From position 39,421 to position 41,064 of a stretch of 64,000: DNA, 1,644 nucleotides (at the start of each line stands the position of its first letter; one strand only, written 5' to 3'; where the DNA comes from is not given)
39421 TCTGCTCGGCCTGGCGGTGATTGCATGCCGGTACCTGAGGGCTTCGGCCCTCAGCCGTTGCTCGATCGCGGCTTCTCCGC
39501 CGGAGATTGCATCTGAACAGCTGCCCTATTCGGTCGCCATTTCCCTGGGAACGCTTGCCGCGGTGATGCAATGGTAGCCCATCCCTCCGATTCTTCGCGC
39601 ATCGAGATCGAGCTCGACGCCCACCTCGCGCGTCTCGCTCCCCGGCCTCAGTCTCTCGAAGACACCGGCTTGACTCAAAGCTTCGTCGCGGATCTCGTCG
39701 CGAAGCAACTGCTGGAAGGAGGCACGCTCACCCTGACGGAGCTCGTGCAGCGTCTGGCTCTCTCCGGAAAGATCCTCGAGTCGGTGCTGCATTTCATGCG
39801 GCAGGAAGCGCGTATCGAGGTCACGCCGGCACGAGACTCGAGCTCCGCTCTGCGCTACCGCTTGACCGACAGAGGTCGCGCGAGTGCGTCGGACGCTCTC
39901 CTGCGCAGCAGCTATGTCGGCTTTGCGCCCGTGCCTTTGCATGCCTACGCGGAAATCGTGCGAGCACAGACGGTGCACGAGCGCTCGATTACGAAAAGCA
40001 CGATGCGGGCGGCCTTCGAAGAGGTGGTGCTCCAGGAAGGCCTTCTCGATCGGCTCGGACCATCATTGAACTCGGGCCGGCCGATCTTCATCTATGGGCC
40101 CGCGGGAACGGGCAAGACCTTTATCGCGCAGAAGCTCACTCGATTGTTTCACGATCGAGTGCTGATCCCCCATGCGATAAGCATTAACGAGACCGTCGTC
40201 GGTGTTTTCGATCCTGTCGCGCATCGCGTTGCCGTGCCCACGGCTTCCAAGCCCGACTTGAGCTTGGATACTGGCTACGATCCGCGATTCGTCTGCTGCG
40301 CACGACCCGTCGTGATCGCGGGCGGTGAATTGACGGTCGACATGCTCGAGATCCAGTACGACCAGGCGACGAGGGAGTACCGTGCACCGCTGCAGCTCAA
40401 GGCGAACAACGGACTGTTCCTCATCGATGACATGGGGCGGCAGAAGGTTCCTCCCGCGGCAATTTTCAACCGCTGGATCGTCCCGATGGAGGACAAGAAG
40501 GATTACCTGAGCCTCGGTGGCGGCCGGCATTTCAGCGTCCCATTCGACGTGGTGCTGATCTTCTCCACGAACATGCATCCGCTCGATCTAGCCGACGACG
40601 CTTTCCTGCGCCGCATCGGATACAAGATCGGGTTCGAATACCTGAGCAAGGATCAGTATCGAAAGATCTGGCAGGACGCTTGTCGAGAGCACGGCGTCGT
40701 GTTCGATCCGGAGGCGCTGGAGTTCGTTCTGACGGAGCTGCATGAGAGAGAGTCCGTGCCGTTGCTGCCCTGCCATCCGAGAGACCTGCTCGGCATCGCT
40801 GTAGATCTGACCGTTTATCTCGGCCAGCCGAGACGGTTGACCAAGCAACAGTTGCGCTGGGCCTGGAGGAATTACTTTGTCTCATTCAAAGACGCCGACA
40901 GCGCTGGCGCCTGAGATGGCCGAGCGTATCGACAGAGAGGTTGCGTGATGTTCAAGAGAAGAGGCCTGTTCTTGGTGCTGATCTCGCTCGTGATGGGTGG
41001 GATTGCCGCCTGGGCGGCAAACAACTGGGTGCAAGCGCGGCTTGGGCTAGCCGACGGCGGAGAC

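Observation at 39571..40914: AAA+ ATPase with a novel N-terminal domain, translationally coupled to the prepilin peptidase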

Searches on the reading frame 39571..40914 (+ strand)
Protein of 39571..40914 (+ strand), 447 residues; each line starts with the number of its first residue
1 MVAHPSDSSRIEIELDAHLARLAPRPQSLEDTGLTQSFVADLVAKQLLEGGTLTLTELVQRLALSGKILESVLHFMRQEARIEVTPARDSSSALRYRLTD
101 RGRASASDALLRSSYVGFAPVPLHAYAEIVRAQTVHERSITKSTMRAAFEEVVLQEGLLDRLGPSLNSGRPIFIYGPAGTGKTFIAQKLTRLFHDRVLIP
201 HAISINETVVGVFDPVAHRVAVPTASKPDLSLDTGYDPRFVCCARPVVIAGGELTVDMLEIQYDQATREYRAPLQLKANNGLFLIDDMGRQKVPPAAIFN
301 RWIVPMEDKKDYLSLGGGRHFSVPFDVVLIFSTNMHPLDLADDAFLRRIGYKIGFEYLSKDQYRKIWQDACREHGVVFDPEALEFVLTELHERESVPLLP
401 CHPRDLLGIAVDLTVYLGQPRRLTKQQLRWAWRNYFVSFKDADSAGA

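Call 3: search_protein_families(library=pfam, proteins=[window:39571-40914:+], max_evalue=0.01)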
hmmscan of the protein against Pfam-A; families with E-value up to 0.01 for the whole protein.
window:39571-40914:+ (447 aa): 5 families
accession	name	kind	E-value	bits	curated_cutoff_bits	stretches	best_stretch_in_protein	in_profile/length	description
PF13191.12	AAA_16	-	5.6e-05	24.1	32.6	1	158-196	12-51/167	AAA ATPase domain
PF13401.12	AAA_22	-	0.00038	21.2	27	1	170-199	6-38/130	AAA domain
PF07728.20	AAA_5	-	0.0012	19.3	22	0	172-197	2-28/139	AAA domain (dynein-related subfamily)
PF12775.13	AAA_7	-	0.0019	18.2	25.8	1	166-207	30-71/181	P-loop containing dynein motor region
PF05729.18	NACHT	-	0.005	17.1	26.7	0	170-195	1-26/167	NACHT domain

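Call 4: search_protein_families(library=ncbifam, proteins=[window:39571-40914:+], max_evalue=0.01)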
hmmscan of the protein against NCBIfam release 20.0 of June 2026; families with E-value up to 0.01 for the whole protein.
window:39571-40914:+ (447 aa): 5 families
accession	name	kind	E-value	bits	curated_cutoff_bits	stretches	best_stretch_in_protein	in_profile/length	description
NF042959.1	IteA_antiphage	equivalog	0.00018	20.8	510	0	166-191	122-147/367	anti-phage ATPase IteA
TIGR02640.1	gas_vesic_GvpN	equivalog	0.00035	20.2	266.8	1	159-197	11-49/262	gas vesicle protein GvpN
TIGR02928.1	TIGR02928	subfamily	0.0021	17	181.3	1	169-195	38-66/366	orc1/cdc6 family replication initiation protein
TIGR02868.1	CydC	equivalog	0.0028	16.4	329.05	1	132-194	325-386/530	thiol reductant ABC exporter subunit CydC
TIGR02902.1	spore_lonB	equivalog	0.0087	14.7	723.3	0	140-187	55-104/531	ATP-dependent protease LonB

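Call 5: search_solved_structures(query=window:39571-40914:+, max_evalue=1, show_alignments=2)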
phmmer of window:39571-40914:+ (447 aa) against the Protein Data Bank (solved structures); distinct sequences matched with E-value up to 1: 74 (the best 60 are shown).
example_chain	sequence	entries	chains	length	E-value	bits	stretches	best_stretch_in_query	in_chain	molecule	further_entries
6i27_A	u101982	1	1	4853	4.5e-06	28.8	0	154-224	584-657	Midasin,Midasin,Midasin,Midasin,Midasin,Midasin,Midasin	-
6i26_A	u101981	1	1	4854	4.5e-06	28.8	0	154-224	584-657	Midasin,Midasin,Midasin,Midasin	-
6hyp_A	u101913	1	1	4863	4.5e-06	28.8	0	154-224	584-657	Midasin,Midasin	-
5jcs_s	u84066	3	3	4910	4.6e-06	28.7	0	154-224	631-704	Midasin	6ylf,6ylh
6or5_A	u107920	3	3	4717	4.8e-06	28.7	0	154-204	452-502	Midasin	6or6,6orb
9cru_A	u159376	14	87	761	0.0014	20.6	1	141-194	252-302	Vesicular-fusion protein SEC18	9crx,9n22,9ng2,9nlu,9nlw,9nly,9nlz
5vc7_A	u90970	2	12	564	0.007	18.3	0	155-189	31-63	VCP-like ATPase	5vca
5g4g_A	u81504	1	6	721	0.012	17.5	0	155-189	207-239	VCP-LIKE ATPASE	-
5g4f_A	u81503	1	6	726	0.012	17.5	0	155-189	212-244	VCP-LIKE ATPASE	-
4fx0_A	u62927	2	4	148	0.018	16.9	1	27-109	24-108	PROBABLE TRANSCRIPTIONAL REPRESSOR PROTEIN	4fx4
6chs_H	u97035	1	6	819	0.076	14.9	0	166-189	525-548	Putative cell division control protein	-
6oa9_A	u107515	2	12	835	0.1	14.5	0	149-189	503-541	Cell division control protein 48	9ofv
6oaa_B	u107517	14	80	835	0.1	14.5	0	149-189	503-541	Cell division control protein 48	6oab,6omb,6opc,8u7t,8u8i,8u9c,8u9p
8dar_A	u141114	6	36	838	0.1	14.5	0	149-189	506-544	Cell division control protein 48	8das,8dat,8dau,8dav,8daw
9ndj_F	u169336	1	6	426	0.13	14.1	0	172-208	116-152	ATP-dependent Clp protease ATP-binding subunit ClpX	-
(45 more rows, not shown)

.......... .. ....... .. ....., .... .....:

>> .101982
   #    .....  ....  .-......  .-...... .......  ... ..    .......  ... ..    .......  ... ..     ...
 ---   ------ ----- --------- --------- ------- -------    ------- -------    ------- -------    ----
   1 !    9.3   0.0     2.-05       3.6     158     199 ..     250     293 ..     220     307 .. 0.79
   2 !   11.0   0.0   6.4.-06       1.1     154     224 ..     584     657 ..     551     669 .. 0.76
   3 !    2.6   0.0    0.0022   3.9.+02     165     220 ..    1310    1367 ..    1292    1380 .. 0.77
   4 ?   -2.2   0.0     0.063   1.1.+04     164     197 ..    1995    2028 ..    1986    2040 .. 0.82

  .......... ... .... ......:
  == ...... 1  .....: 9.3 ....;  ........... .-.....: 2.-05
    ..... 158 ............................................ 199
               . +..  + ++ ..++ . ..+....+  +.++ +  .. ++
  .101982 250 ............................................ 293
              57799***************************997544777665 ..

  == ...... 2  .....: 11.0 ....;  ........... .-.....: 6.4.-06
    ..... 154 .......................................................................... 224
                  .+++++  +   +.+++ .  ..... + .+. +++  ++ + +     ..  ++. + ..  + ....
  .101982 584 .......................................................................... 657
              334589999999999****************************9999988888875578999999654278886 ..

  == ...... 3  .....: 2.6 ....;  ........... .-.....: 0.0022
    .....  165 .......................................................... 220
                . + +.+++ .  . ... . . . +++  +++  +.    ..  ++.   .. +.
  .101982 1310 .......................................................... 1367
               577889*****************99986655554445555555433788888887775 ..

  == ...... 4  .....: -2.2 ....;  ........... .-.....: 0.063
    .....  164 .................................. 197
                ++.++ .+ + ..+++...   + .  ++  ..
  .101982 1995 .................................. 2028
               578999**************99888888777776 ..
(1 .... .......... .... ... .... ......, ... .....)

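Call 6: find_homologous_proteins(query=window:39571-40914:+, max_evalue=0.001)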
Query window:39571-40914:+ (447 aa): 6809 proteins with E <= 0.001 among 8000 candidates; the best 120 are listed.
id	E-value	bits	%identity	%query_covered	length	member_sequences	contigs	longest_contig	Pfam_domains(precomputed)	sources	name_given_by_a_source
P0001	3.8e-298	1006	100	100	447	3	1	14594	-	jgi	jgi:predicted ATPase with chaperone activity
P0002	5.6e-240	814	78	100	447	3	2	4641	PF13191.13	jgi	-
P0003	1.6e-237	806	78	100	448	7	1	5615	PF13191.13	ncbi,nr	ncbi:MAG: AAA family ATPase [Gammaproteobacteria bacterium]|nr:AAA family ATPase [Gammaproteobacteri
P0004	2.8e-234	796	76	100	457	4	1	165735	PF13191.13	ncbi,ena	-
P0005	4.3e-234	795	78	98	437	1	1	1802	PF13191.13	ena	-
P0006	7.5e-234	794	77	100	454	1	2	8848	-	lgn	-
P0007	1.0e-233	794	77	100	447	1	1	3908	PF13191.13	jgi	jgi:hypothetical protein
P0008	1.1e-233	794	76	100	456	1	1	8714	-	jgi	jgi:hypothetical protein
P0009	1.3e-233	793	79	98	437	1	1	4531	PF13191.13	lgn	-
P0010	4.4e-233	792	78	98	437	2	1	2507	PF13191.13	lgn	-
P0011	7.5e-233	791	78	98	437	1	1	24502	PF13191.13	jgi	jgi:hypothetical protein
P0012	1.8e-232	790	78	98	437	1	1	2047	PF13191.13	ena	-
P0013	6.3e-227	771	74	99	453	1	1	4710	PF13191.13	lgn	-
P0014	9.8e-227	771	74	100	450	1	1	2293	PF13191.13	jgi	jgi:hypothetical protein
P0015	5.3e-224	762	73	100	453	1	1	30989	-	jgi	jgi:hypothetical protein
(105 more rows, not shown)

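Call 7: search_protein_families(library=padloc, proteins=[window:39571-40914:+], max_evalue=0.1)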
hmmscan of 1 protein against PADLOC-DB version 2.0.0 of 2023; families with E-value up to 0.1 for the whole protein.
window:39571-40914:+ (447 aa): 12 families
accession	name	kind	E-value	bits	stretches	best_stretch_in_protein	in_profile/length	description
PDLC02196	IetA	-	5e-05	20.9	1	166-190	119-143/374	-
PDLC01993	RtcR--CARF_AAA_HTH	-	0.00018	18.1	1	165-199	200-234/523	-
PDLC02475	BrxC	-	0.0008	15.2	1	140-195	36-83/937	BrxC-PglY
PDLC03922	MkoB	-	0.00081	16.8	1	39-108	30-93/610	-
PDLC03838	DolB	-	0.005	14.1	0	172-197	169-194/375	-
PDLC04472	PDC-M16A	-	0.0059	13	1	137-193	203-264/930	-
PDLC04140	mad8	-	0.012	13.1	1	165-190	23-48/314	mads_8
PDLC02793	SspF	-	0.012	12.1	1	123-192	4-75/600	SspF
PDLC02195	IetA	-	0.017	12.4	1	129-191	94-159/395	-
PDLC04475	PDC-M16A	-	0.018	11.6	1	155-194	16-56/721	-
PDLC05035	PDC-S53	-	0.018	11.1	1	172-196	513-537/900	-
PDLC03050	REase_I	-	0.026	12.3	1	355-445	69-152/219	Type I restriction enzyme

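Call 8: search_protein_families(library=phrogs, proteins=[window:39571-40914:+], max_evalue=0.1)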
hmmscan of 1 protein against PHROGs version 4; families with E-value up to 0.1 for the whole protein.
window:39571-40914:+ (447 aa): 12 families
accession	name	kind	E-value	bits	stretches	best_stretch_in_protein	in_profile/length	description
phrog_3757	-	unknown function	4.9e-09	37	2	128-190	84-147/367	-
phrog_10401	-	other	1.8e-06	28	1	325-389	556-620/667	ATPase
phrog_9172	-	unknown function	4.1e-06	26.9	1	326-368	214-255/509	-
phrog_249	-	moron, auxiliary metabolic gene and host takeover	1.2e-05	25.8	1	165-214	121-174/380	porphyrin biosynthesis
phrog_7485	-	unknown function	0.00025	21.1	1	173-207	231-265/430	-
phrog_325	-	DNA, RNA and nucleotide metabolism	0.0016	17.8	1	168-192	489-513/986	Dda-like helicase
phrog_7998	-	unknown function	0.0024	18.1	1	158-192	29-63/339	-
phrog_170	-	other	0.0066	16.9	1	166-188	87-109/323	PhoH-like phosphate starvation-inducible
phrog_168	-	DNA, RNA and nucleotide metabolism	0.0076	17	1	149-194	20-67/314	clamp loader of DNA polymerase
phrog_3277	-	DNA, RNA and nucleotide metabolism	0.012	16.5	0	169-194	10-35/168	DnaC-like helicase loader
phrog_6012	-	DNA, RNA and nucleotide metabolism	0.012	15.8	1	167-191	146-170/447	DNA helicase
phrog_2107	-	other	0.068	13.8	0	172-192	6-26/201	thymidylate kinase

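Call 9: find_related_loci(query=window:39571-40914:+, collection=genome_contigs, flank=10000)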
Query window:39571-40914:+ (447 aa) in genome_contigs; peptide patterns used: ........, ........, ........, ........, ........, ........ (x = any residue, [..] = any of these).
191 stretches matched a pattern; 55 encode a relative of the query (tblastn E <= 1e-3); 55 distinct loci.
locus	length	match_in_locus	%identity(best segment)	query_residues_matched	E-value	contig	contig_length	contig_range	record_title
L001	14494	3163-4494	68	1-444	0e+0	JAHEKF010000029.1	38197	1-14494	MAG: Rhodospirillaceae bacterium isolate Ww577 NODE_2143_length_38197_cov_6.377403, whole genome shotgun sequence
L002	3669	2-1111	66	78-447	3e-177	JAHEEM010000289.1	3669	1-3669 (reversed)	MAG: Rhodospirillaceae bacterium isolate Ww272 NODE_107209_length_3669_cov_2.456595, whole genome shotgun sequence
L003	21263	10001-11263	57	19-441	3e-166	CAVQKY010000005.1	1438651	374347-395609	MAG: uncultured proteobacterium isolate MFD02840.bin.1.268 genome assembly, contig: contig_53754, whole genome shotgun s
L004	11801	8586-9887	56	6-439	1e-165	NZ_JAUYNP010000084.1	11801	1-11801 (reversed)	MAG: Pseudomonas sp. isolate C4_concoct.bin.109 C4_k141_106821, whole genome shotgun sequence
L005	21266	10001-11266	56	19-440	2e-163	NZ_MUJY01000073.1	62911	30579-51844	Pseudomonas sp. PIC25 Contig_000073, whole genome shotgun sequence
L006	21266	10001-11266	56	19-440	2e-163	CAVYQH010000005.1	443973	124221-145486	MAG: uncultured proteobacterium isolate MFD06229.bin.1.185 genome assembly, contig: contig_17005, whole genome shotgun s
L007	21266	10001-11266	55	19-440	5e-163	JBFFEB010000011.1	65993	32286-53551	MAG: Woeseiaceae bacterium isolate Mix_mud13.2021.11.61 k141_2652418_length_65993_cov_15.5600, whole genome shotgun sequ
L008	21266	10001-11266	55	19-440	3e-162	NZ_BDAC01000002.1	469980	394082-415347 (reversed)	Pseudomonas indica NBRC 103045, whole genome shotgun sequence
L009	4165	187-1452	56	19-440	8e-167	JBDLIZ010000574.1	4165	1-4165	MAG: Pseudomonadota bacterium isolate MAG064 MAG064_574, whole genome shotgun sequence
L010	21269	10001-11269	56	19-440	3e-161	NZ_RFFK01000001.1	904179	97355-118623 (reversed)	Pseudomonas sp. AOB-7 AOB_7_1, whole genome shotgun sequence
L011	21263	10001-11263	54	19-439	3e-161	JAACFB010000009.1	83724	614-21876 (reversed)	MAG: Gammaproteobacteria bacterium isolate bin.9 scaffold_22, whole genome shotgun sequence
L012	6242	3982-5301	53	1-439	2e-161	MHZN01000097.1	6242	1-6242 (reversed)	MAG: Pseudomonadales bacterium RIFCSPLOWO2_12_59_9 rifcsplowo2_12_sub10_scaffold_1965, whole genome shotgun sequence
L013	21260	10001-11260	55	22-440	4e-160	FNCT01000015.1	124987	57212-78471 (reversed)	Pseudomonas benzenivorans strain DSM 8628 genome assembly, contig: Ga0104648_115, whole genome shotgun sequence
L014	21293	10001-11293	53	6-439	1e-159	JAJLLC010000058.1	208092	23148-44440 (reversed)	MAG: Pseudomonadaceae bacterium isolate PE-2-73 k141_132746, whole genome shotgun sequence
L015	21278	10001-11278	55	19-444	3e-159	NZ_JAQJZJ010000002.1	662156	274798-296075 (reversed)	Pseudomonas aestuarii strain SA3-5 sequence02, whole genome shotgun sequence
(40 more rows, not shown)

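Call 14: search_protein_representatives(protein=window:39571-40914:+)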
Query: 447 residues. Proteins with E-value up to 0.001 (for the whole library): 3081; up to 1e-10: 1905; up to 1e-30: 667. The best 150 are listed.
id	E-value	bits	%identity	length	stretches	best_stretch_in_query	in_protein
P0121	6.4e-148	509.4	54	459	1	12-437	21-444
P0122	1.0e-147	508.7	52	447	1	25-443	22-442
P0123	9.5e-141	485.8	52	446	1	21-444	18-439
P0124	1.5e-138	478.6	52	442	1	23-440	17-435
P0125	2.3e-128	445.0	47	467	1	20-443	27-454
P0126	1.2e-123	429.4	47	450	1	18-443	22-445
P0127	3.9e-119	414.5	47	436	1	23-440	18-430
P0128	1.1e-118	413.0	57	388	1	19-333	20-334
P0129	4.3e-118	411.1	46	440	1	18-437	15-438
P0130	5.5e-112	391.0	45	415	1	40-441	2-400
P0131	3.7e-111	388.3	42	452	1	21-445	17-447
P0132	8.0e-111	387.2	43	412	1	23-437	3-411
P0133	2.3e-110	385.6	42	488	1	11-438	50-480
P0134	6.7e-110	384.1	55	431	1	19-333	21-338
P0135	1.2e-107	376.7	55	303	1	140-438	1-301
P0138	1.6e-98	346.6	40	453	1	24-441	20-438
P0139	4.1e-98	345.3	40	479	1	13-438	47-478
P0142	1.5e-96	340.1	41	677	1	25-438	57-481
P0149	2.6e-92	326.2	38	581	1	22-438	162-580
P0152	9.6e-91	321.0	39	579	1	25-440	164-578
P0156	1.2e-89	317.4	37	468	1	25-437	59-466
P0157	1.2e-89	317.3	38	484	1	24-437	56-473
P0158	2.9e-89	316.1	42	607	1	22-436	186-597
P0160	2.4e-88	313.1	39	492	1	25-438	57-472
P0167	3.1e-87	309.4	36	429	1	22-437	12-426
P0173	1.0e-84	301.2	37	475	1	21-439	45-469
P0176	1.2e-84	300.9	37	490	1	13-437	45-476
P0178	1.6e-84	300.5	39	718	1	24-437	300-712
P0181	2.8e-84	299.7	36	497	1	12-441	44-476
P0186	1.9e-83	297.0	38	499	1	21-444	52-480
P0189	3.2e-83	296.2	37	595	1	26-441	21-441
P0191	4.8e-83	295.6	38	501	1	22-441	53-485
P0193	7.5e-83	295.0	36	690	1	15-440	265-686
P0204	3.9e-81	289.3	37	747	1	14-436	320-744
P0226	2.1e-78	280.4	33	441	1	23-438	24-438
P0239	2.3e-77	276.9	37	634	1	20-440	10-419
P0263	4.1e-74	266.2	35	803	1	14-437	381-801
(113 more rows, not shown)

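Call 16: search_protein_families(library=pfam, proteins=[P0178, P0193, P0204, P0263, P0149, P0152, P0158, P0142, P0189, P0239], max_evalue=0.001)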
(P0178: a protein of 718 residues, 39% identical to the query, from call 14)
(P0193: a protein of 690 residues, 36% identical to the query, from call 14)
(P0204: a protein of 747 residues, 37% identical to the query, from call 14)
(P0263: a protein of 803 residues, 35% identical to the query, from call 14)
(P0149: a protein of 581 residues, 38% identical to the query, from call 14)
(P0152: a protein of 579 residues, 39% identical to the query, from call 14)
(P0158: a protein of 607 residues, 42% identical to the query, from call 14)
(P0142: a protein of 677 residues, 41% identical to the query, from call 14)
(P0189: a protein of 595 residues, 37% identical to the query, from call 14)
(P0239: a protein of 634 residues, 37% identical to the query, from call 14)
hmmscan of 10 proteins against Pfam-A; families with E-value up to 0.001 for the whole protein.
P0178 (718 aa): 2 families
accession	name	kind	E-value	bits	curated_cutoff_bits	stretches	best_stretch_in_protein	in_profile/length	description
PF00498.31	FHA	-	1.3e-14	54.8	20.7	1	23-85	1-65/67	FHA domain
PF16697.10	Yop-YscD_cpl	-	1.5e-09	38.4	33.2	1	14-90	10-87/94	Inner membrane component of T3SS, cytoplasmic domain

P0193 (690 aa): 2 families
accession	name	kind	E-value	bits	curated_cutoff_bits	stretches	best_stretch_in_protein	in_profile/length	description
PF00498.31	FHA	-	1.5e-09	38.6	20.7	1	24-86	2-66/67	FHA domain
PF16697.10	Yop-YscD_cpl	-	9.7e-05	23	33.2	1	15-90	11-87/94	Inner membrane component of T3SS, cytoplasmic domain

P0204 (747 aa): 0 families

P0263 (803 aa): 1 family
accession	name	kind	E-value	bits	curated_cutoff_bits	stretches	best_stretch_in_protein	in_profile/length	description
PF08668.18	HDOD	-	8.7e-38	130.2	22.9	1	61-247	5-193/196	HDOD domain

P0149 (581 aa): 3 families
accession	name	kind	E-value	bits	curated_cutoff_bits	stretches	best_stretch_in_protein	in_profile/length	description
PF20030.5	bpMoxR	-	0.00015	21.4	27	1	286-339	7-60/205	MoxR domain in the MoxR-vWA-beta-propeller ternary systems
PF00004.35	AAA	-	0.00046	21.1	21.2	0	313-343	1-31/131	ATPase family associated with various cellular activities (AAA)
PF07728.20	AAA_5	-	0.00082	19.8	22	0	313-336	2-26/139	AAA domain (dynein-related subfamily)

P0152 (579 aa): 4 families
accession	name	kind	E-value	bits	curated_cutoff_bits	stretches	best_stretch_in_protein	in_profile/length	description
PF00498.31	FHA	-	1e-17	64.8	20.7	1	23-85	1-65/67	FHA domain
PF16697.10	Yop-YscD_cpl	-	1.5e-11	44.9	33.2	1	16-86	12-83/94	Inner membrane component of T3SS, cytoplasmic domain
PF00910.28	RNA_helicase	-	0.00045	21.1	21.5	0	314-374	1-63/105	RNA helicase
PF00004.35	AAA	-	0.00054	20.9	21.2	0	314-333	1-20/131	ATPase family associated with various cellular activities (AAA)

P0158 (607 aa): 1 family
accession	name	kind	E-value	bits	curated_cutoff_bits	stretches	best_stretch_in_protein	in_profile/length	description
PF13191.12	AAA_16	-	0.00064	20.7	32.6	0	323-391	11-86/167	AAA ATPase domain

P0142 (677 aa): 2 families
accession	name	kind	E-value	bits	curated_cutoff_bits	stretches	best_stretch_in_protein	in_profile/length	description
PF00004.35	AAA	-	7.8e-06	26.8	21.2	1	206-232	1-27/131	ATPase family associated with various cellular activities (AAA)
PF13191.12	AAA_16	-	2.1e-05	25.5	32.6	1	201-342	22-152/167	AAA ATPase domain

P0189 (595 aa): 1 family
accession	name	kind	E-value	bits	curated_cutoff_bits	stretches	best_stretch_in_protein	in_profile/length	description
PF13191.12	AAA_16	-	0.00028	21.9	32.6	0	152-298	10-151/167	AAA ATPase domain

P0239 (634 aa): 1 family
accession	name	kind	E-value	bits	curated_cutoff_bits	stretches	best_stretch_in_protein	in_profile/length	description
PF13191.12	AAA_16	-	0.00049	21.1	32.6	0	147-271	14-145/167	AAA ATPase domain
